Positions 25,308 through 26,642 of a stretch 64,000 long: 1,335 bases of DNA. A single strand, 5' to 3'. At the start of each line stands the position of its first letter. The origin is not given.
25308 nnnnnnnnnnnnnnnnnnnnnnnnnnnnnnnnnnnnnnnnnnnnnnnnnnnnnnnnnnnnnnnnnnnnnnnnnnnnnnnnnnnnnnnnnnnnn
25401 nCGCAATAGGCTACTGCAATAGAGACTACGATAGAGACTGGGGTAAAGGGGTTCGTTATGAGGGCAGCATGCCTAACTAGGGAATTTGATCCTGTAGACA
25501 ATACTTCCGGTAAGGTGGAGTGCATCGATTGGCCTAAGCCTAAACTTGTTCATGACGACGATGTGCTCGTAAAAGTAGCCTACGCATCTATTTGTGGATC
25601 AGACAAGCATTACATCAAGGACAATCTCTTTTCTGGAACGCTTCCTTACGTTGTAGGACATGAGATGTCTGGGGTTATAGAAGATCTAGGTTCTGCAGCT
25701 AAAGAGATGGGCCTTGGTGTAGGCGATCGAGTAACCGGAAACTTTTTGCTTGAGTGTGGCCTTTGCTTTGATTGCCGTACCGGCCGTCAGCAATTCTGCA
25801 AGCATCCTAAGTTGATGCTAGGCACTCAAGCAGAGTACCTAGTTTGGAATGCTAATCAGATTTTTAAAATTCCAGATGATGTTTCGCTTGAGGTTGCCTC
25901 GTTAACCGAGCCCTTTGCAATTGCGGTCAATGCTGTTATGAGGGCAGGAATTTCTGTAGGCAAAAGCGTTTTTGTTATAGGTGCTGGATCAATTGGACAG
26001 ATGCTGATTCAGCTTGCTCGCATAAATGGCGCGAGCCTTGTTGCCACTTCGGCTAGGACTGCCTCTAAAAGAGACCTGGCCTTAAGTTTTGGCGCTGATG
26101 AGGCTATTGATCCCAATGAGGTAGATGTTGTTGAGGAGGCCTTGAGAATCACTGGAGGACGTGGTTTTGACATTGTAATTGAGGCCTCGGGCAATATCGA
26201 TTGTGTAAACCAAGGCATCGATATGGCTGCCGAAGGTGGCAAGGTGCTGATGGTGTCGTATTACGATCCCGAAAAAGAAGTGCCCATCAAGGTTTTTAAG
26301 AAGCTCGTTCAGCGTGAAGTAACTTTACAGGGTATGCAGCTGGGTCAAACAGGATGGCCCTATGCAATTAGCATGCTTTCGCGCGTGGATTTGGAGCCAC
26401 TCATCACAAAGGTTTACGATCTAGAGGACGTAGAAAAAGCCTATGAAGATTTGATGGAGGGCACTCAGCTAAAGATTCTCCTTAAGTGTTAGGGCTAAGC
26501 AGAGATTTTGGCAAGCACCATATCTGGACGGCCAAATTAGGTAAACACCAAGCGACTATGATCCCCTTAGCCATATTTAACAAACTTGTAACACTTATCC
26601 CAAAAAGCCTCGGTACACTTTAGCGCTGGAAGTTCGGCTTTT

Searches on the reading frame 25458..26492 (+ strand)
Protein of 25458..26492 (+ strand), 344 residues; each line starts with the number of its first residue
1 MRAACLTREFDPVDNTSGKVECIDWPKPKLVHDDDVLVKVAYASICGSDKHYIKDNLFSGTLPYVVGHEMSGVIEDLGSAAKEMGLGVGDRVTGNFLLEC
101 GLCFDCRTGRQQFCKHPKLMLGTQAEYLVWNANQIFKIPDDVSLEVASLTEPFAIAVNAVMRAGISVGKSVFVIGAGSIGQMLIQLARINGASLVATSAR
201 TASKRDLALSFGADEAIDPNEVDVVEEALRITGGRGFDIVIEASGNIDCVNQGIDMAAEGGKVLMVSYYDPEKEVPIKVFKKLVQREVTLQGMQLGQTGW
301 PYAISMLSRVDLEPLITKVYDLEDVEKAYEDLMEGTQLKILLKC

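Call 3: search_protein_families(library=pfam, proteins=[window:25458-26492:+], max_evalue=0.01)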
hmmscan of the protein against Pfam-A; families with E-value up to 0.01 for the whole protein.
window:25458-26492:+ (344 aa): 5 families
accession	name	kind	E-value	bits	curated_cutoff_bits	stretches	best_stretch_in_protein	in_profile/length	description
PF00107.32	ADH_zinc_N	-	3.7e-27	95.3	31.8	1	179-308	2-128/129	Zinc-binding dehydrogenase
PF08240.17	ADH_N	-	6.5e-25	87.8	23.5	1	33-140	2-104/104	Alcohol dehydrogenase GroES-like domain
PF16912.11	Glu_dehyd_C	-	1.9e-10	41.1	34.9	1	146-332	3-201/211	Glucose dehydrogenase C-terminus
PF13602.12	ADH_zinc_N_2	-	1.7e-09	39.1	27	1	211-336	1-127/134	Zinc-binding dehydrogenase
PF03435.24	Sacchrp_dh_NADP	-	0.0082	16.9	25.1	0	171-274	1-105/129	Saccharopine dehydrogenase NADP binding domain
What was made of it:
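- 25458..26492 (+): Zinc-type alcohol dehydrogenase gene, possibly co-transcribed. It is not seen next to the regulator in any related locus. Pfam ADH_N and ADH_zinc_N (call 3).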
